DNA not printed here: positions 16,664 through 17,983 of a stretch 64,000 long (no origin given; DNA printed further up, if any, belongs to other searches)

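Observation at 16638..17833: Horizontally acquired radical-SAM/SPASM maturase with a 53-aa Cys/Asp-rich precursor: ranthipeptide-like RiPP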

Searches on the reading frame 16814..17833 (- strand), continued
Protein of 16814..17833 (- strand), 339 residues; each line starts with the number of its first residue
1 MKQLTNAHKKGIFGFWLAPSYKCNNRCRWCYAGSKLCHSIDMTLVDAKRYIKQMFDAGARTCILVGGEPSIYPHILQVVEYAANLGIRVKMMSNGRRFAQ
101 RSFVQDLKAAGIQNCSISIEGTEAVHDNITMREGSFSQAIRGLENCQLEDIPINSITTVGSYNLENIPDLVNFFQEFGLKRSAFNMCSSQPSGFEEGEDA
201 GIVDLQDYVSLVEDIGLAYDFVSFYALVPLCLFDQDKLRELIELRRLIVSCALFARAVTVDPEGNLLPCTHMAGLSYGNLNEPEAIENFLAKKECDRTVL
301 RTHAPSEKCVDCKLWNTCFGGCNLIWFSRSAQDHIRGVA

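Call 37: search_protein_families(library=ncbifam, proteins=[L013:2980-4017:+, L036:2185-3198:+, L038:32-1066:+, L077:1506-2555:+, L033:184-1290:+], max_evalue=0.00001)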
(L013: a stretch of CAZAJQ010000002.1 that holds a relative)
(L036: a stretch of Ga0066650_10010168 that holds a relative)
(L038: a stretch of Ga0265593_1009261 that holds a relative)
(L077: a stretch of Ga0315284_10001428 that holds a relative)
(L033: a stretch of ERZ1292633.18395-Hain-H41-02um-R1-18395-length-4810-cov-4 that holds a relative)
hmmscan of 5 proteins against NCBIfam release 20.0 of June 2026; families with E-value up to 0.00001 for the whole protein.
L013:2980-4017:+ (345 aa): 39 families (the best 25 are shown)
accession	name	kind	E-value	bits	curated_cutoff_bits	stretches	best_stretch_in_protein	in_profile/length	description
TIGR02668.1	moaA_archaeal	equivalog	6.6e-20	71.3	325.25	1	9-184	9-187/303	GTP 3',8-cyclase MoaA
NF001199.0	PRK00164.2-1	equivalog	6.4e-19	68.2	231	1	8-211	10-215/308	GTP 3',8-cyclase MoaA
TIGR02666.1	moaA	equivalog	5e-18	65.2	284.05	1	12-188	12-197/336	GTP 3',8-cyclase MoaA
TIGR02109.1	PQQ_syn_pqqE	equivalog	6.7e-18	64.7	381.35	1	15-330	12-312/358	pyrroloquinoline quinone biosynthesis protein PqqE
TIGR03962.1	mycofact_rSAM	equivalog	8e-18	64.7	265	1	16-331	18-314/339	mycofactocin radical SAM maturase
TIGR04055.1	rSAM_NirJ2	equivalog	6.9e-17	62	500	1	13-329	4-303/326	putative heme d1 biosynthesis radical SAM protein NirJ2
TIGR04545.1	rSAM_ahbD_hemeb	equivalog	1.9e-16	60.5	500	1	15-186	5-177/339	heme b synthase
NF045574.1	sacti_mat_StsB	exception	1.9e-16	59.9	625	1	9-169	95-254/466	StsB family radical SAM/SPASM domain sactipeptide maturase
TIGR04347.1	pseudo_SAM_Halo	equivalog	2.1e-16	60.2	525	1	13-176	42-204/390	TIGR04347 family pseudo-SAM/SPASM protein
NF045646.2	rSAM_Se_TrsS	equivalog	2.9e-15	55.8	490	1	14-175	90-255/441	radical SAM (seleno)protein TrsS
TIGR04303.1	GeoRSP_rSAM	equivalog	1.5e-14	54.3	400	1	13-330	8-306/325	GeoRSP system radical SAM/SPASM protein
NF047865.1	rSAM_PapB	equivalog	1.8e-14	53.8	340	1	9-331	2-317/330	PapB family radical SAM/SPASM ranthipeptide maturase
TIGR04546.1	rSAM_ahbC_deAc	equivalog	1.8e-14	53.4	650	1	12-181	42-210/390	12,18-didecarboxysiroheme deacetylase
TIGR04250.1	SCM_rSAM_ScmE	equivalog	3.8e-14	52.4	400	1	14-171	7-165/358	SynChlorMet cassette radical SAM/SPASM protein ScmE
NF041298.1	rSAM_mat_DynA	equivalog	7.4e-14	51.5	450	1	19-331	10-322/356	dynobactin maturation radical SAM/SPASM protein DynA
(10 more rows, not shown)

L036:2185-3198:+ (337 aa): 44 families (the best 25 are shown)
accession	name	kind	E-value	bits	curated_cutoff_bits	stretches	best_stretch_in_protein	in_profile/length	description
NF038332.1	rSAM_rare_HxsC4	exception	7.4e-27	94.4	500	1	7-177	18-194/335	radical SAM protein HxsC4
TIGR04545.1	rSAM_ahbD_hemeb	equivalog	8.4e-26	91.2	500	1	10-323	7-317/339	heme b synthase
TIGR04055.1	rSAM_NirJ2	equivalog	3.5e-25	89.2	500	1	12-323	9-303/326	putative heme d1 biosynthesis radical SAM protein NirJ2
TIGR04251.1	SCM_rSAM_ScmF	equivalog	1.2e-21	77.6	400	1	3-187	4-192/353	SynChlorMet cassette radical SAM/SPASM protein ScmF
TIGR03977.1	rSAM_pair_HxsC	equivalog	1.6e-21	76.4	267.9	1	7-230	29-257/292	His-Xaa-Ser system radical SAM maturase HxsC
TIGR04546.1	rSAM_ahbC_deAc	equivalog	2.3e-21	76.1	650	1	12-211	48-246/390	12,18-didecarboxysiroheme deacetylase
TIGR04347.1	pseudo_SAM_Halo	equivalog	6.2e-20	71.8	525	1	11-210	46-244/390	TIGR04347 family pseudo-SAM/SPASM protein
TIGR04303.1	GeoRSP_rSAM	equivalog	1.5e-19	70.7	400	1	9-323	11-306/325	GeoRSP system radical SAM/SPASM protein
NF050035.1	rSAM_WgK_link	exception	4.1e-19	68.8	650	1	11-181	17-188/367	radical SAM/SPASM peptide maturase WgkB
TIGR04054.1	rSAM_NirJ1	equivalog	4.4e-19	68.4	650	1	12-180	45-213/387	putative heme d1 biosynthesis radical SAM protein NirJ1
TIGR04317.1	W_rSAM_matur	equivalog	5.2e-19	68.6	380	1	8-199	9-208/349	tungsten cofactor oxidoreductase radical SAM maturase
TIGR04466.1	rSAM_BlsE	equivalog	8.8e-17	61.5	400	1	11-156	11-154/327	cytosylglucuronate decarboxylase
TIGR04051.1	rSAM_NirJ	equivalog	2.5e-16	59.6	515.45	1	12-171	11-170/354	heme d1 biosynthesis radical SAM protein NirJ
NF045574.1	sacti_mat_StsB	exception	2.9e-16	59.3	625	1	10-172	103-264/466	StsB family radical SAM/SPASM domain sactipeptide maturase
TIGR03962.1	mycofact_rSAM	equivalog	4.5e-16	58.9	265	1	9-170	18-179/339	mycofactocin radical SAM maturase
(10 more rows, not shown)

L038:32-1066:+ (344 aa): 59 families (the best 25 are shown)
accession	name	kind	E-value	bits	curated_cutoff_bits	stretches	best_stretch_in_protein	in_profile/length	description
NF045574.1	sacti_mat_StsB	exception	7.9e-25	87.6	625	1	5-175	96-265/466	StsB family radical SAM/SPASM domain sactipeptide maturase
TIGR04055.1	rSAM_NirJ2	equivalog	8.8e-25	87.9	500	1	14-328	9-303/326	putative heme d1 biosynthesis radical SAM protein NirJ2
TIGR04545.1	rSAM_ahbD_hemeb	equivalog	3.3e-24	86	500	1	7-218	3-212/339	heme b synthase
TIGR04347.1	pseudo_SAM_Halo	equivalog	2.8e-23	82.8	525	1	12-176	45-209/390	TIGR04347 family pseudo-SAM/SPASM protein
TIGR04251.1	SCM_rSAM_ScmF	equivalog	4.2e-23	82.3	400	1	10-328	9-321/353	SynChlorMet cassette radical SAM/SPASM protein ScmF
TIGR04317.1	W_rSAM_matur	equivalog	1.2e-22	80.5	380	1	5-325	4-320/349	tungsten cofactor oxidoreductase radical SAM maturase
TIGR03962.1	mycofact_rSAM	equivalog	1.7e-22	80.1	265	1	11-158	18-167/339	mycofactocin radical SAM maturase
NF049973.1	radical_Rv1681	equivalog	1.9e-22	79.6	380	1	7-200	74-266/326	Rv1681 family radical SAM protein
TIGR04053.2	TIGR04053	equivalog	5.6e-22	78.5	395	1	13-173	16-180/366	TIGR04053 family radical SAM/SPASM domain-containing protein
TIGR04054.1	rSAM_NirJ1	equivalog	1.1e-21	77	650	1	13-177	44-208/387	putative heme d1 biosynthesis radical SAM protein NirJ1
TIGR04546.1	rSAM_ahbC_deAc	equivalog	1.9e-20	73.1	650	1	13-179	47-213/390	12,18-didecarboxysiroheme deacetylase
TIGR04250.1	SCM_rSAM_ScmE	equivalog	2.5e-20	72.7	400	1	14-331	12-330/358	SynChlorMet cassette radical SAM/SPASM protein ScmE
NF050035.1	rSAM_WgK_link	exception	1.1e-19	70.7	650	1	11-220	15-222/367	radical SAM/SPASM peptide maturase WgkB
NF047865.1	rSAM_PapB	equivalog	1.3e-19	70.6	340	1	9-330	7-318/330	PapB family radical SAM/SPASM ranthipeptide maturase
TIGR02668.1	moaA_archaeal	equivalog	4.6e-19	68.5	325.25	1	4-167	9-174/303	GTP 3',8-cyclase MoaA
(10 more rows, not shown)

L077:1506-2555:+ (349 aa): 29 families (the best 25 are shown)
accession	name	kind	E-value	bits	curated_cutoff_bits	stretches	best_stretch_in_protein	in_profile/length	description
TIGR04054.1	rSAM_NirJ1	equivalog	3e-14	52.4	650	1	22-177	42-198/387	putative heme d1 biosynthesis radical SAM protein NirJ1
NF038283.1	viperin_w_prok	equivalog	1.9e-13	50.3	180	1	24-132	10-123/281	viperin family antiviral radical SAM protein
TIGR04546.1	rSAM_ahbC_deAc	equivalog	2.3e-13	49.7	650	1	19-177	43-201/390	12,18-didecarboxysiroheme deacetylase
NF047865.1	rSAM_PapB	equivalog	5.5e-13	48.8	340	1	21-333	8-317/330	PapB family radical SAM/SPASM ranthipeptide maturase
NF045574.1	sacti_mat_StsB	exception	7.5e-13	48.1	625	1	5-149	85-228/466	StsB family radical SAM/SPASM domain sactipeptide maturase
TIGR04055.1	rSAM_NirJ2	equivalog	2.2e-12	47.2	500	1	18-344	3-315/326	putative heme d1 biosynthesis radical SAM protein NirJ2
TIGR04545.1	rSAM_ahbD_hemeb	equivalog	1.1e-11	44.7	500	1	18-228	3-212/339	heme b synthase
TIGR04051.1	rSAM_NirJ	equivalog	2.4e-11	43.2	515.45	1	24-187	10-174/354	heme d1 biosynthesis radical SAM protein NirJ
TIGR04317.1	W_rSAM_matur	equivalog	3.1e-11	43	380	1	23-192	11-187/349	tungsten cofactor oxidoreductase radical SAM maturase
NF045646.2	rSAM_Se_TrsS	equivalog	7.6e-11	41.2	490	1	22-150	92-223/441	radical SAM (seleno)protein TrsS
TIGR04347.1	pseudo_SAM_Halo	equivalog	1.1e-09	38.1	525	1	17-134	40-155/390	TIGR04347 family pseudo-SAM/SPASM protein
TIGR02668.1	moaA_archaeal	equivalog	2.9e-09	36.3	325.25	1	20-179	14-176/303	GTP 3',8-cyclase MoaA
NF049973.1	radical_Rv1681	equivalog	6.7e-09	35.1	380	1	8-104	64-159/326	Rv1681 family radical SAM protein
NF038107.1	rSAM_NF038107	equivalog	8.9e-09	34.6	600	1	24-188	93-275/444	Cys-every-fifth radical SAM/SPASM peptide maturase CefB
TIGR02666.1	moaA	equivalog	2.5e-08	33.3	284.05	1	25-177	19-178/336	GTP 3',8-cyclase MoaA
TIGR03974.1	rSAM_six_Cys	equivalog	1.1e-06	27.9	425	0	15-135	96-226/451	thioether cross-link-forming SCIFF peptide maturase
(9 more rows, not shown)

L033:184-1290:+ (368 aa): 47 families (the best 25 are shown)
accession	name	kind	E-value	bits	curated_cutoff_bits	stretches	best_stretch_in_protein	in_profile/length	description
TIGR04055.1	rSAM_NirJ2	equivalog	6.7e-21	75.1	500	1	13-348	9-319/326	putative heme d1 biosynthesis radical SAM protein NirJ2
TIGR04545.1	rSAM_ahbD_hemeb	equivalog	1e-20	74.5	500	1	11-219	7-211/339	heme b synthase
TIGR03962.1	mycofact_rSAM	equivalog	1.4e-19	70.5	265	1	9-332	17-313/339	mycofactocin radical SAM maturase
TIGR03977.1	rSAM_pair_HxsC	equivalog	3e-19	69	267.9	1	13-235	34-257/292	His-Xaa-Ser system radical SAM maturase HxsC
TIGR02666.1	moaA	equivalog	3.5e-19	68.9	284.05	1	13-170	19-181/336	GTP 3',8-cyclase MoaA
TIGR02668.1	moaA_archaeal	equivalog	9.3e-19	67.5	325.25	1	8-169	14-173/303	GTP 3',8-cyclase MoaA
NF045574.1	sacti_mat_StsB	exception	5e-18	65.2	625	1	9-177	101-264/466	StsB family radical SAM/SPASM domain sactipeptide maturase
TIGR04546.1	rSAM_ahbC_deAc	equivalog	5.5e-18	64.9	650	1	7-169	43-200/390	12,18-didecarboxysiroheme deacetylase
NF049973.1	radical_Rv1681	equivalog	1.5e-17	63.5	380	1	5-173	73-238/326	Rv1681 family radical SAM protein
NF038332.1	rSAM_rare_HxsC4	exception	4.3e-17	62.3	500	1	9-183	19-195/335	radical SAM protein HxsC4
TIGR04466.1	rSAM_BlsE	equivalog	4.9e-17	62.4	400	1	10-146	9-139/327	cytosylglucuronate decarboxylase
TIGR03942.1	sulfatase_rSAM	equivalog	2e-16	60.1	349.45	1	11-333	8-325/363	anaerobic sulfatase maturase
TIGR04347.1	pseudo_SAM_Halo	equivalog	2.1e-16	60.2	525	1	6-180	41-211/390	TIGR04347 family pseudo-SAM/SPASM protein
TIGR04303.1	GeoRSP_rSAM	equivalog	6.2e-16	58.9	400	1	8-333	9-307/325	GeoRSP system radical SAM/SPASM protein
NF001199.0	PRK00164.2-1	equivalog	6.2e-16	58.4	231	1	8-163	16-169/308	GTP 3',8-cyclase MoaA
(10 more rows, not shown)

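Call 44: search_dna_similar(query=window:16814-17833:-, collection=phages, mode=protein, max_rows=8)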
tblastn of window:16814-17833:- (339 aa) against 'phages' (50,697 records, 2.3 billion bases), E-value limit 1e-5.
Records with a match: 21; places in all: 21; records where one place covers at least 80% of the query: 1.
Best place of each record, by identity: <60% 21.
By first word of the organism name: Campylobacter 15; Bacteriophage 4; Streptomyces 2.
By host as written in the record: - 8; Campylobacter jejuni 5; Campylobacter sp. 4; Streptomyces lividans JI 1326 2; Campylobacter jejuni RM1221 1; Campylobacter coli 99-2 1.
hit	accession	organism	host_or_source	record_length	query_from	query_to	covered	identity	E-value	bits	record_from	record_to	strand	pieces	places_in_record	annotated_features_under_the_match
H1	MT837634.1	Bacteriophage sp.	human fecal samples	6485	20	322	89%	23.0%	7e-8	60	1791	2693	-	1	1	record has no annotation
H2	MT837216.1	Bacteriophage sp.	human fecal samples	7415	20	280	77%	23.0%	2e-6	56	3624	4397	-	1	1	record has no annotation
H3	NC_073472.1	Streptomyces phage Success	Streptomyces lividans JI 1326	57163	23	230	61%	21.2%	1e-6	56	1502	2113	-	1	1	3: oxidoreductase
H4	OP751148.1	Streptomyces phage Success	Streptomyces lividans JI 1326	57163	23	230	61%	21.2%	1e-6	56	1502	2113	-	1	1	3: oxidoreductase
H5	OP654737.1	Campylobacter phage vB_CjeM_WX1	Campylobacter jejuni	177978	23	164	42%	29.5%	7e-13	76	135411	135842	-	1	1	radical SAM protein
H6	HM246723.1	Campylobacter phage vB_CcoM-IBB_35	-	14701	23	164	42%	28.8%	1e-12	75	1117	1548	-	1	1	radical SAM domain protein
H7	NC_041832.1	Campylobacter phage vB_CcoM-IBB_35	-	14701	23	164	42%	28.8%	1e-12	75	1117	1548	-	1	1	radical SAM domain-containing protein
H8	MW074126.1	Campylobacter phage CJLB-14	Campylobacter jejuni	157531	23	164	42%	28.8%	1e-12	75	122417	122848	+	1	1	hypothetical protein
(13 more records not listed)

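Call 45: search_dna_similar(query=window:16814-17833:-, collection=plasmids, mode=protein, max_rows=8)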
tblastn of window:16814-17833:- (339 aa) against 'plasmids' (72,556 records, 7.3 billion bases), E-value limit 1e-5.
Records with a match: 188; places in all: 210; records where one place covers at least 80% of the query: 38.
Best place of each record, by identity: <60% 188.
By first word of the organism name: Bacillus 43; Rhizobium 37; Clostridium 16; Streptomyces 11; Roseibium 7; Halobaculum 6; Klebsiella 6; Labrenzia 4; Azospirillum 4; Nocardia 3; and 42 more.
By predicted mobility (MOB-suite, as given by PLSDB): non-mobilizable 106; conjugative 58; mobilizable 24.
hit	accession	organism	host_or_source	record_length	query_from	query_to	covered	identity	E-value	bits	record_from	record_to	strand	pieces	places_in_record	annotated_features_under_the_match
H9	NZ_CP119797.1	Halomontanus rarus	cell culture,sediment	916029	3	324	95%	24.5%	1e-16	89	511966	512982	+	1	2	TIGR04347 family pseudo-SAM/SPASM protein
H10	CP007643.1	Rhizobium etli bv. phaseoli str. IE4803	Phaseolus vulgaris,whole organism,nodule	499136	13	331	94%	23.8%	4e-8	62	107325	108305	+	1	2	radical SAM/SPASM domain-containing protein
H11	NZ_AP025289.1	Treponema saccharophilum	-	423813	2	328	96%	23.0%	1e-8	64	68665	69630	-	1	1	radical SAM protein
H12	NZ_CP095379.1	Bacillus cereus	cell cuture,Pond silt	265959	17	318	89%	24.6%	7e-12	74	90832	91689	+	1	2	PqqD family peptide modification chaperone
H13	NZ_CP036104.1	Bacillus mycoides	cell culture,soil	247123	1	332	98%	22.0%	1e-13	79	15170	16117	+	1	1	radical SAM protein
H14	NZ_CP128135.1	Bacillus mycoides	bacterial isolate,field soil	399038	1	332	98%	22.0%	1e-13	79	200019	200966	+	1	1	radical SAM protein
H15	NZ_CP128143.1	Bacillus mycoides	bacterial isolate,field soil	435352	1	332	98%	22.0%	2e-13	79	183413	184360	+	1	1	radical SAM/SPASM domain-containing protein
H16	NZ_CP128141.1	Bacillus mycoides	bacterial isolate,field soil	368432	1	332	98%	22.0%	2e-12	76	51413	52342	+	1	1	radical SAM protein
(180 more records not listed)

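Call 46: search_protein_representatives(alignment_id=A1)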
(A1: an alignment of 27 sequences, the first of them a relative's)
Query: 27 sequences, 335 profile positions. Proteins with E-value up to 0.001 (for the whole library): 88172; up to 1e-10: 33713; up to 1e-30: 846. The best 150 are listed.
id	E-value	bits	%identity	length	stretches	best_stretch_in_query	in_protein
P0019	2.2e-159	546.4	-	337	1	2-334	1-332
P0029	1.1e-114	399.5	-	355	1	2-332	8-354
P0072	4.2e-109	381.1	-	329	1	12-333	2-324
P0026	1.6e-93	329.9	-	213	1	123-333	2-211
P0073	1.7e-90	320.0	-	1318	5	7-209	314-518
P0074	9.8e-88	310.9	-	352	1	4-333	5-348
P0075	2.5e-87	309.5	-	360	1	3-330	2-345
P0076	1.6e-86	306.9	-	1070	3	7-209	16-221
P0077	2.0e-83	296.7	-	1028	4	8-193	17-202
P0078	1.1e-82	294.3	-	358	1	5-330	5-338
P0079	5.2e-82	292.1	-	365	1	6-331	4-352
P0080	1.1e-81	291.0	-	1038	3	23-303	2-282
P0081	7.2e-81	288.3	-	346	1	5-330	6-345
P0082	3.0e-80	286.3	-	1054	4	7-208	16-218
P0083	4.0e-80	285.9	-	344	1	4-329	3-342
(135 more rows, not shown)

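Call 51: list_cluster_members(proteins=[window:16814-17833:-, window:14665-15663:-, window:21312-22181:-, window:16072-16530:-, window:18356-19006:+])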
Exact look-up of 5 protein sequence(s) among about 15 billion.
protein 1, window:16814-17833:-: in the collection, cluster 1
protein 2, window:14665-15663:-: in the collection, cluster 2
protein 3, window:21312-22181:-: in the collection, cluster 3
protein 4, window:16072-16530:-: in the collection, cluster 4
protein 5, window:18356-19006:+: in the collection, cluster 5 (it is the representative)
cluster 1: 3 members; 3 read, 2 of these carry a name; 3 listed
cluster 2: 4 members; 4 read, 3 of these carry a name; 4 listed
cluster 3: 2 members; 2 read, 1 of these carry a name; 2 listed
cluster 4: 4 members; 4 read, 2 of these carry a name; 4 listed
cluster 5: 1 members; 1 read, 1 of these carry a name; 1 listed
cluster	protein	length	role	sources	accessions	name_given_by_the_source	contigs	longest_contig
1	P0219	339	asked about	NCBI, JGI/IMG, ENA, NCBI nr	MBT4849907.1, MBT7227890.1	radical SAM protein [Candidatus Parcubacteria bacterium] | radical SAM protein with 4Fe4S-binding SPASM domain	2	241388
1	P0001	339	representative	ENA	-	-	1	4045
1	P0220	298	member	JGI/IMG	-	radical SAM protein with 4Fe4S-binding SPASM domain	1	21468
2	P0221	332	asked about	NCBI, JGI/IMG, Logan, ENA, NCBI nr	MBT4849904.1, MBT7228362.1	23S rRNA (adenine(2503)-C(2))-methyltransferase RlmN [Candidatus Parcubacteria bacterium] | 23S rRNA (adenine2503-C2)-methyltransferase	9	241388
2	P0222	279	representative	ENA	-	-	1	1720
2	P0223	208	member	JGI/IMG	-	23S rRNA (adenine2503-C2)-methyltransferase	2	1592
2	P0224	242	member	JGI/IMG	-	23S rRNA (adenine2503-C2)-methyltransferase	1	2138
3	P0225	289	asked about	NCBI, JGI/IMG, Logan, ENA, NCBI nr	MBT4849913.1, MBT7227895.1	class II fructose-bisphosphate aldolase [Candidatus Parcubacteria bacterium] | fructose-bisphosphate aldolase class II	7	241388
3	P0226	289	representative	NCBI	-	-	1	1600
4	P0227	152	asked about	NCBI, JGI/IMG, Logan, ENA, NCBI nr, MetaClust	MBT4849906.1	hypothetical protein HON36_03570 [Candidatus Parcubacteria bacterium] | hypothetical protein | hypothetical protein [Candidatus Parcubacteria bacterium]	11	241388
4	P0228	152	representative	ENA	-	-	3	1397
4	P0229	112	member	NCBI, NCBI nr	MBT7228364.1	hypothetical protein HN859_02535, partial [Candidatus Parcubacteria bacterium] | hypothetical protein [Candidatus Parcubacteria bacterium]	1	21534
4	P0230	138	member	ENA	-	-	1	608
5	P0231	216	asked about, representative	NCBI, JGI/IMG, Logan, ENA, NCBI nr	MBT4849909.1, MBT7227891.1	hypothetical protein HON36_03585 [Candidatus Parcubacteria bacterium] | hypothetical protein | hypothetical protein [Candidatus Parcubacteria bacterium]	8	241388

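Call 54: predict_structure(alignment_id=A1)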
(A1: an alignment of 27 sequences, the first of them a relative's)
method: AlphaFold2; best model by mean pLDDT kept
length: 339 residues; sequences in the alignment: 27
mean_pLDDT: 89.3   pTM: 0.88
mean pLDDT of the five models: 89.3, 87.2, 86.5, 85.4, 84.1
residues with pLDDT >= 90: 232; 70-90: 79; 50-70: 18; < 50: 10
segments of 3 or more residues with pLDDT < 50: 1-9
pLDDT, mean of each block of 10 residues (from residue 1): 38 91 86 68 97 96 94 98 99 97 99 97 95 96 98 96 95 96 86 56 91 97 92 96 92 82 90 83 93 89 90 88 86 90
secondary structure, 60 per line:
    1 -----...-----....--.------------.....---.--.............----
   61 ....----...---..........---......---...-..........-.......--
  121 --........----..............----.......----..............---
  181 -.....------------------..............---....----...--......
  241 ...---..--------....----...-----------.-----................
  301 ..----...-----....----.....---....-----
elements in order: E14-17 H33-37 H44-56 E61-64 H75-84 E88-93 H101-110 E112-118 H123-130 H135-148 E153-159 H164-177 E182-186 H205-218 E222-225 H235-243 E257-260 E265-267 H285-302 H315-318 H323-327 H331-334
